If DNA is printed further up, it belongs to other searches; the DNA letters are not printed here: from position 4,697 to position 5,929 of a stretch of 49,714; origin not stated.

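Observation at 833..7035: Operon that splits an aconitase-family LeuD/LeuC-like pair around an OCD-family enzyme and two M24-fold proteins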

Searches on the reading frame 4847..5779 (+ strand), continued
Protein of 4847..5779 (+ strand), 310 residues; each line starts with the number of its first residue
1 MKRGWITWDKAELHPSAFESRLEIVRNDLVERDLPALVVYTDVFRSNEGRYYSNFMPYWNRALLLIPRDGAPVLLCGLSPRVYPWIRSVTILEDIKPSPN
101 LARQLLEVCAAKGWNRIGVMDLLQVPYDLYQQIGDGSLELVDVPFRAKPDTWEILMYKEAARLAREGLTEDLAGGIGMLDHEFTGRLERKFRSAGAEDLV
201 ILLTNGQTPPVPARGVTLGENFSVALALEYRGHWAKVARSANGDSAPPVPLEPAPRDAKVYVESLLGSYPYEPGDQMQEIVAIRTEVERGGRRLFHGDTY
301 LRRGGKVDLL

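Call 40: search_protein_families(library=pfam, proteins=[L012:2997-6782:+, L012:830-1990:+, L012:1932-2879:+, L064:12009-12917:+], max_evalue=0.1)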
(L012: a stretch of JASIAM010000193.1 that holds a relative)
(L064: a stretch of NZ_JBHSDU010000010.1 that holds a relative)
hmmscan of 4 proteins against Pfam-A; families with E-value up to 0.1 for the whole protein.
L012:2997-6782:+ (1261 aa): 7 families
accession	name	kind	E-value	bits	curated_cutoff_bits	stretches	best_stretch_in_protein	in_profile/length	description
PF25183.1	OMP_b-brl_4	-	1.9e-155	519.9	30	1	263-1254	1-838/838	Outer membrane beta barrel domain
PF13620.12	CarboxypepD_reg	-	5.9e-20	71.9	32.3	1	40-120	1-81/82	Carboxypeptidase regulatory-like domain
PF00593.30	TonB_dep_Rec_b-barrel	-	1.4e-07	32.2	27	1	595-808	55-254/436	TonB dependent receptor-like, beta-barrel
PF13715.12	CarbopepD_reg_2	-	0.00033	21.1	32.2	1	41-120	1-76/88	CarboxypepD_reg-like domain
PF14686.12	fn3_3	-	0.00046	20.3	24.4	1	51-115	9-74/75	Polysaccharide lyase family 4, domain II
PF17210.9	SdrD_B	-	0.017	15.7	29.7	1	51-131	22-99/112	SdrD B-like domain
PF08308.17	PEGA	-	0.037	14.4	20.8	0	79-120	27-67/71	PEGA domain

L012:830-1990:+ (386 aa): 4 families
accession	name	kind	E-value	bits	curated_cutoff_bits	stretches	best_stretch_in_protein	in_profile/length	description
PF09084.16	NMT1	-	9.1e-23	81.7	20.5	1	77-276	6-209/216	NMT1/THI5 like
PF12974.12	Phosphonate-bd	-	3.7e-05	23.7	27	1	105-240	43-191/242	ABC transporter, phosphonate, periplasmic substrate-binding protein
PF13379.11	NMT1_2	-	0.00026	21.3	24.7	0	127-282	87-244/252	NMT1-like family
PF16868.10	NMT1_3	-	0.0052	16.9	27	1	140-219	88-168/289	NMT1-like family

L012:1932-2879:+ (315 aa): 0 families

L064:12009-12917:+ (302 aa): 0 families

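Call 44: predict_structure(alignment_id=A3)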
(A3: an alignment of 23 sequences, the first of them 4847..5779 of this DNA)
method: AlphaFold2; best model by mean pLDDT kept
length: 310 residues; sequences in the alignment: 23
mean_pLDDT: 83.2   pTM: 0.82
mean pLDDT of the five models: 83.2, 83.1, 80.8, 80.4, 79.2
residues with pLDDT >= 90: 135; 70-90: 113; 50-70: 57; < 50: 5
segments of 3 or more residues with pLDDT < 50: 1-5
pLDDT, mean of each block of 10 residues (from residue 1): 49 82 92 94 67 64 91 79 64 82 93 95 87 88 82 90 93 94 96 89 93 95 92 89 61 69 77 67 87 90 86
secondary structure, 60 per line:
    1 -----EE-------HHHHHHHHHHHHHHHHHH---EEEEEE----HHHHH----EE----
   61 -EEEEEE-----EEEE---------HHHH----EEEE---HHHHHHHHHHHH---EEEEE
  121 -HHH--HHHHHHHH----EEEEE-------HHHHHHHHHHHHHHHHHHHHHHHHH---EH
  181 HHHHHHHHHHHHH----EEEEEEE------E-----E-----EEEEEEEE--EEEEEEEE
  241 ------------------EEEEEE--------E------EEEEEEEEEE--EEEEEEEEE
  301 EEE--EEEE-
elements in order: H15-32 E36-41 H46-50 E62-67 E73-76 H86-89 E94-97 H101-112 E116-120 H127-134 E139-143 H151-175 H180-193 E198-204 E223-230 E233-240 E259-264 E280-289 E292-303 E306-309

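Call 47: fold_search(model_id=the predicted structure, library=pdb)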
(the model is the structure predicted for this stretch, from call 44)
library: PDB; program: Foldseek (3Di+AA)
matches with E <= 10: 948; with E <= 0.001: 56
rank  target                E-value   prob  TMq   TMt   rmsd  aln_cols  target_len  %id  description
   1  9kw9_A                8.4e-15  1.00  0.67  0.59   5.7       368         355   17  Crystal structure of proline dipeptidase from Pyrococcus furiosus complexed with Co (released 2025-12-10)
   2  9kwa_A                5.9e-14  1.00  0.66  0.58   5.9       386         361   16  Crystal structure of proline dipeptidase from Pyrococcus furiosus complexed with Mn (released 2025-12-10)
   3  9kw9_B                1.4e-13  1.00  0.66  0.59   6.5       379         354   17  Crystal structure of proline dipeptidase from Pyrococcus furiosus complexed with Co (released 2025-12-10)
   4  9kwa_B                1.0e-12  1.00  0.67  0.59   6.2       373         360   17  Crystal structure of proline dipeptidase from Pyrococcus furiosus complexed with Mn (released 2025-12-10)
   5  7yto_B                3.7e-12  1.00  0.72  0.57   5.8       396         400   14  The Crystal Structure Analysis of Creatine Amidinohydrolase from Alcaligenes sp. KS-85 (released 2023-08-23)
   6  5cnx_A                4.6e-12  1.00  0.67  0.59   5.9       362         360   15  Crystal structure of Xaa-Pro aminopeptidase from Escherichia coli K12 (released 2016-07-20)
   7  4r60_B                9.4e-12  1.00  0.64  0.52   7.0       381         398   13  Crystal Structure of Xaa-Pro dipeptidase from Xanthomonas campestris (released 2014-09-17)
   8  7yto_F                1.3e-11  1.00  0.67  0.53   6.0       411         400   14  The Crystal Structure Analysis of Creatine Amidinohydrolase from Alcaligenes sp. KS-85 (released 2023-08-23)
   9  1wn1_A                1.8e-11  1.00  0.65  0.58   5.6       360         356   14  Crystal Structure of Dipeptiase from Pyrococcus Horikoshii OT3 (released 2005-08-09)
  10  4r60_A                3.9e-11  1.00  0.66  0.54   7.1       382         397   11  Crystal Structure of Xaa-Pro dipeptidase from Xanthomonas campestris (released 2014-09-17)
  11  7n02_A                4.1e-11  1.00  0.63  0.56   6.6       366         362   14  X-ray crystallographic structure model of Lactococcus lactis prolidase mutant D36S (released 2021-06-02)
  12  1kp0_A                4.6e-11  1.00  0.74  0.59   5.5       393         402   13  The Crystal Structure Analysis of Creatine Amidinohydrolase from Actinobacillus (released 2002-07-31)
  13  4fkc                  4.9e-11  1.00  0.67  0.57   5.4       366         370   12  Recombinant prolidase from Thermococcus sibiricus (released 2012-11-07)
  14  7yto_A                4.9e-11  1.00  0.67  0.54   6.5       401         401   16  The Crystal Structure Analysis of Creatine Amidinohydrolase from Alcaligenes sp. KS-85 (released 2023-08-23)
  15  5cde_A                5.2e-11  1.00  0.66  0.53   6.7       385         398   12  R372A mutant of Xaa-Pro dipeptidase from Xanthomonas campestris (released 2016-09-14)
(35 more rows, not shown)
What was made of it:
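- Closest known: Creatinase. Same: The M24b model matches creatinases with TM 0.71-0.74 (call 47).
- Checked: The AF2 model (pLDDT 83) matches the two-domain prolidase/creatinase fold with TM 0.67-0.74 (calls 44, 47).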

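Call 50: find_encoding_contigs(protein=P0104, flank=10000, max_places=2)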
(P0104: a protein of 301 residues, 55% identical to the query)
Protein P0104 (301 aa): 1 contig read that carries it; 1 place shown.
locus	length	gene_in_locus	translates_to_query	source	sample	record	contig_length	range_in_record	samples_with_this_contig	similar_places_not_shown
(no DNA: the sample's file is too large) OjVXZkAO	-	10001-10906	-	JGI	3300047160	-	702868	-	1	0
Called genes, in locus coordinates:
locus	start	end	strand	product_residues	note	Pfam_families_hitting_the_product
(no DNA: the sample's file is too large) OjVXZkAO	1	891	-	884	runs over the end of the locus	PF17152:CHASE8, PF00672:HAMP, PF00989:PAS, PF08448:PAS_4, PF13426:PAS_9, PF00989:PAS, PF08448:PAS_4, PF13426:PAS_9, +6 more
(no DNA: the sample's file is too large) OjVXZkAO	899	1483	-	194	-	PF13689:DUF4154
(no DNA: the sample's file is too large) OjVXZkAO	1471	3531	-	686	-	PF07715:Plug, PF00593:TonB_dep_Rec_b-barrel, PF14905:OMP_b-brl_3 (weak)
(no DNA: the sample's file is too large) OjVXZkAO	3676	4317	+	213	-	PF08713:DNA_alkylation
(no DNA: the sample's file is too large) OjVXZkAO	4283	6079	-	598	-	PF01425:Amidase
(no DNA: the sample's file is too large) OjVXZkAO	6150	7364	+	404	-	PF07690:MFS_1, PF06779:MFS_4, PF07690:MFS_1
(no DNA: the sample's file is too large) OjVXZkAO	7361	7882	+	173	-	PF00694:Aconitase_C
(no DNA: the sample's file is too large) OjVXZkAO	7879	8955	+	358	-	PF02423:OCD_Mu_crystall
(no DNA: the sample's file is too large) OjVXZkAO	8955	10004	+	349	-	PF00557:Peptidase_M24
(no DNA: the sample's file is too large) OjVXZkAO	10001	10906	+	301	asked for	-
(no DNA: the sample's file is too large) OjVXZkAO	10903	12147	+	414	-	PF00330:Aconitase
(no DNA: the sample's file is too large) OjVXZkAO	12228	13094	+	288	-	-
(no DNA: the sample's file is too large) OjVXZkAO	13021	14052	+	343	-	PF00753:Lactamase_B, PF12706:Lactamase_B_2 (weak)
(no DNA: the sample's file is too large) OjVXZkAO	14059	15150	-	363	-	PF21033:RMD1-3 (faint), PF00515:TPR_1 (faint), PF07719:TPR_2 (faint), PF13174:TPR_6 (faint), PF13428:TPR_14 (faint), PF23914:TPR_CcmH_CycH (weak), PF14559:TPR_19 (weak), PF03544:TonB_C, +5 more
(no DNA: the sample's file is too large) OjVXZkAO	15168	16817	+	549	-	PF22848:ASD1_dom, PF06964:Alpha-L-AF_C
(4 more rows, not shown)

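Call 51: find_encoding_contigs(protein=P0099, flank=10000, max_places=2)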
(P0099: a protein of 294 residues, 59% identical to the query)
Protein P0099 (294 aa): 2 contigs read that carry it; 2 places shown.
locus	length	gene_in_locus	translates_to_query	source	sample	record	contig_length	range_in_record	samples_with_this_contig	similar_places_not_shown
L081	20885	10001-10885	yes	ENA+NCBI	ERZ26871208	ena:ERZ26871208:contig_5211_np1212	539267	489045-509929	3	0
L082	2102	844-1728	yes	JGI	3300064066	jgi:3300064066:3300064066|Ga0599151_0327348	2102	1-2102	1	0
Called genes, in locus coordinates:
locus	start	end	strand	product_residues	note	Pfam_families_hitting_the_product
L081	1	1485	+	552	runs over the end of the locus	PF17092:PCB_OB (faint), PF00575:S1 (weak), PF13509:S1_2 (faint), PF21710:Spt6_S1 (faint), PF00575:S1, PF23459:S1_RRP5, PF00575:S1, PF23459:S1_RRP5 (weak)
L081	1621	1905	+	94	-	-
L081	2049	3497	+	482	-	-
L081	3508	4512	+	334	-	PF01717:Meth_synt_2, PF08267:Meth_synt_1 (faint)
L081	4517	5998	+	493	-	PF02219:MTHFR, PF12225:DUF5981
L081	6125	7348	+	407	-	PF07690:MFS_1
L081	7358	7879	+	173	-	PF00694:Aconitase_C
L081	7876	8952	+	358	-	PF02423:OCD_Mu_crystall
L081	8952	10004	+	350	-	PF00557:Peptidase_M24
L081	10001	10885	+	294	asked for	-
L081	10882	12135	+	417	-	PF00330:Aconitase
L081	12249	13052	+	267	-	-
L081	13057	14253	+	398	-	-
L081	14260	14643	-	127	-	-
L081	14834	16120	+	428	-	-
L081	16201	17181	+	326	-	-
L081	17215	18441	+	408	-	PF00149:Metallophos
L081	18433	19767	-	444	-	PF00149:Metallophos, PF02872:5_nucleotid_C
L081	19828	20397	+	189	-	-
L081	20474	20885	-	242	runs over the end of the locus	PF08032:SpoU_sub_bind, PF00588:SpoU_methylase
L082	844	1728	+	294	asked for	-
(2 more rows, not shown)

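Call 52: find_encoding_contigs(protein=P0098, flank=10000, max_places=3)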
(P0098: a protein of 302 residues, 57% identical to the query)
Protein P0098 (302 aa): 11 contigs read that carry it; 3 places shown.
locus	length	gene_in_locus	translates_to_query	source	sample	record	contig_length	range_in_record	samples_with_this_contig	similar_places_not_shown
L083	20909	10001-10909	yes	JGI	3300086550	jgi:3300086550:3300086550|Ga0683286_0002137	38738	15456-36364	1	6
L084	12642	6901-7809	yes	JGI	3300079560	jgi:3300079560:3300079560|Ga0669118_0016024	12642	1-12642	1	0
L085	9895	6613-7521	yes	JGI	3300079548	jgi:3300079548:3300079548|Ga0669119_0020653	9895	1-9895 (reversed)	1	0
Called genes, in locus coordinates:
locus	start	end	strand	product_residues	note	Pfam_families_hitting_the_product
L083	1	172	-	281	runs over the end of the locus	PF02625:XdhC_CoxI, PF13478:XdhC_C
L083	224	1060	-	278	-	-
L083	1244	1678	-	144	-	PF19649:DUF6152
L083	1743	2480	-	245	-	PF01738:DLH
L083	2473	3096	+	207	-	PF12146:Hydrolase_4 (faint), PF20408:Abhydrolase_11, PF00561:Abhydrolase_1, PF12697:Abhydrolase_6 (weak), PF12695:Abhydrolase_5 (faint)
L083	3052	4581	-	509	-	-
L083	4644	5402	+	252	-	PF00106:adh_short, PF08659:KR, PF13561:adh_short_C2, PF08643:DUF1776 (weak)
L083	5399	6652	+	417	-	PF07690:MFS_1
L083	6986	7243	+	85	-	-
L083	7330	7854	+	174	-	PF00694:Aconitase_C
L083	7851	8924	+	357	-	PF02423:OCD_Mu_crystall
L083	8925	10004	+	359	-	PF00557:Peptidase_M24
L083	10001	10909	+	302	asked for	-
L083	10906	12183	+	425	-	PF00330:Aconitase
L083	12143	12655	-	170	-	PF00694:Aconitase_C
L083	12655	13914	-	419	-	PF00330:Aconitase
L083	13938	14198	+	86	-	-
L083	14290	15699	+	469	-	-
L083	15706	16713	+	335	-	PF01717:Meth_synt_2, PF08267:Meth_synt_1 (weak)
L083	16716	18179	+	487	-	PF02219:MTHFR, PF12225:DUF5981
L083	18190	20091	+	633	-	PF01268:FTHFS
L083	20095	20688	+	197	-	PF04961:FTCD_C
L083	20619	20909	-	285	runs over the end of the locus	PF13489:Methyltransf_23 (weak), PF01135:PCMT (weak), PF01209:Ubie_methyltran, PF08241:Methyltransf_11, PF08242:Methyltransf_12, PF13649:Methyltransf_25, PF13847:Methyltransf_31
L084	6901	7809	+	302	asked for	-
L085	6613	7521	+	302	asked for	-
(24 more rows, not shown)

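Call 53: find_encoding_contigs(protein=P0092, flank=10000, max_places=2)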
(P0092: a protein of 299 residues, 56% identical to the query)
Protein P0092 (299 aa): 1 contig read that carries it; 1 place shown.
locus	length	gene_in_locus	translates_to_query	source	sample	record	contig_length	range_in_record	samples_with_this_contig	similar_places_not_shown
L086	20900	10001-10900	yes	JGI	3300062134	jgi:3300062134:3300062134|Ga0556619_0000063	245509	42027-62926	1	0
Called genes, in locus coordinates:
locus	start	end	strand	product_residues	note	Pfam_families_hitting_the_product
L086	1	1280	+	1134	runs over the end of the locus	-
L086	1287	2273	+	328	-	PF00092:VWA, PF13519:VWA_2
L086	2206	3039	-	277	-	-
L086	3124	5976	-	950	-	PF00069:Pkinase, PF07714:PK_Tyr_Ser-Thr, PF03109:ABC1 (weak), PF13414:TPR_11, PF13432:TPR_16, PF13424:TPR_12, PF00515:TPR_1, PF13181:TPR_8, +22 more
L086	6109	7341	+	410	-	PF13347:MFS_2 (faint), PF07690:MFS_1, PF12832:MFS_1_like (weak), PF07690:MFS_1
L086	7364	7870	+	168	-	PF00694:Aconitase_C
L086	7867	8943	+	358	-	PF02423:OCD_Mu_crystall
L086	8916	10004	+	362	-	PF00557:Peptidase_M24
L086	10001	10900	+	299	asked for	-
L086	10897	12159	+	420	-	PF00330:Aconitase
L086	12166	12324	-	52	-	-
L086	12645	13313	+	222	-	-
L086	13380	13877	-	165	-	PF00694:Aconitase_C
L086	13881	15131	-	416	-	PF00330:Aconitase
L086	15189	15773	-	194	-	PF00775:Dioxygenase_C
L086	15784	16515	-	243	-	PF00775:Dioxygenase_C, PF13620:CarboxypepD_reg (weak)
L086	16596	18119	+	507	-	PF00890:FAD_binding_2, PF01266:DAO, PF07992:Pyr_redox_2 (faint), PF02910:Succ_DH_flav_C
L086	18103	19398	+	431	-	PF01699:Na_Ca_ex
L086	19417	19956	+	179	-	PF00227:Proteasome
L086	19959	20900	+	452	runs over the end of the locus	PF13191:AAA_16 (weak), PF00004:AAA (weak), PF07728:AAA_5 (weak), PF13401:AAA_22 (faint), PF00004:AAA (weak), PF07724:AAA_2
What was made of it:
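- PcaH-PcaG-LeuC2-LeuD2 lie on one strand in L086 (call 53).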

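Call 60: search_protein_families(library=pfam, proteins=[L083:14290-15699:+, L081:13057-14253:+, L083:3052-4581:-, L086:12645-13313:+], max_evalue=0.01)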
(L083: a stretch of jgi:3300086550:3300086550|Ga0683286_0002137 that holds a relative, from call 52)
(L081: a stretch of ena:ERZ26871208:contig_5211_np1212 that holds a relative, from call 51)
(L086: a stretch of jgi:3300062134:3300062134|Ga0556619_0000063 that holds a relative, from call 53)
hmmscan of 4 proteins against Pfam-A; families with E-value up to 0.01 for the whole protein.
L083:14290-15699:+ (469 aa): 0 families

L081:13057-14253:+ (398 aa): 0 families

L083:3052-4581:- (509 aa): 0 families

L086:12645-13313:+ (222 aa): 1 family
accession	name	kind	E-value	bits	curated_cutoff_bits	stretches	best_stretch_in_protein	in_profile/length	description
PF07589.16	PEP-CTERM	-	0.0034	17.8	20.7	1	195-217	1-24/24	PEP-CTERM motif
